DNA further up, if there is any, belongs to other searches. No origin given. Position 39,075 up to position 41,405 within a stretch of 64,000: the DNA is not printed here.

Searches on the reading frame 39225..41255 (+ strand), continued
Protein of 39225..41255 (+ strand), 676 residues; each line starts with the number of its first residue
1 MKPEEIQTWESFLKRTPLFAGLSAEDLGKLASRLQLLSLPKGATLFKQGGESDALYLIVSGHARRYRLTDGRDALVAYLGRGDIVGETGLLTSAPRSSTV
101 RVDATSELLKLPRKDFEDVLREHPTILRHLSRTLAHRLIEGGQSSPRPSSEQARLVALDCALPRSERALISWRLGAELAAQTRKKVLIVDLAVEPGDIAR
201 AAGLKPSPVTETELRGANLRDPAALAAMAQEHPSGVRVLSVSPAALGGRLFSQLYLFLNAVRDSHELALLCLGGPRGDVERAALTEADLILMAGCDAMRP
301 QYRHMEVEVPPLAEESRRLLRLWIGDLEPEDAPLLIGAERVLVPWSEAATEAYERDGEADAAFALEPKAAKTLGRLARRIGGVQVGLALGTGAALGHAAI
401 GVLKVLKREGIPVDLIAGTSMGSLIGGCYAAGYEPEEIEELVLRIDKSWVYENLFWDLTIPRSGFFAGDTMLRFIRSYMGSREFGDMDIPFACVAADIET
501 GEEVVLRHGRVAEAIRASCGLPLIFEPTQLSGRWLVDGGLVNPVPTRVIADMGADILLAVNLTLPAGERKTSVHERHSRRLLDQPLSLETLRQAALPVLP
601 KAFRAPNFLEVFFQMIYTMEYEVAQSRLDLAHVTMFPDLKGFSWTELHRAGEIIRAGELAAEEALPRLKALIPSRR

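Call 41: search_protein_families(library=padloc, proteins=[window:39225-41252:+], max_evalue=0.01)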
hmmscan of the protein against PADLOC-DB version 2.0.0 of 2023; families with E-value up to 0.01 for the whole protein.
window:39225-41252:+ (676 aa): 7 families
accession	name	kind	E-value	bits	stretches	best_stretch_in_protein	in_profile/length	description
PDLC02371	PycTIR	-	6.4e-16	56.5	1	29-140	32-140/288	-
PDLC00731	Effector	-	1.8e-14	51.4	1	29-143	35-146/306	TIR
PDLC00732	Effector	-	6.3e-12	43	1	29-143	31-142/301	TIR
PDLC00758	Effector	-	1.5e-07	29.1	1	413-545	41-188/331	Phospholipase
PDLC00734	PycC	-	2.2e-06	25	1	30-140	29-141/374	Pycsar cyclase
PDLC00757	Effector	-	6.8e-05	20.3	1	414-545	45-193/331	Phospholipase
PDLC00755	Effector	-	0.002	15.3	0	387-441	14-73/311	Phospholipase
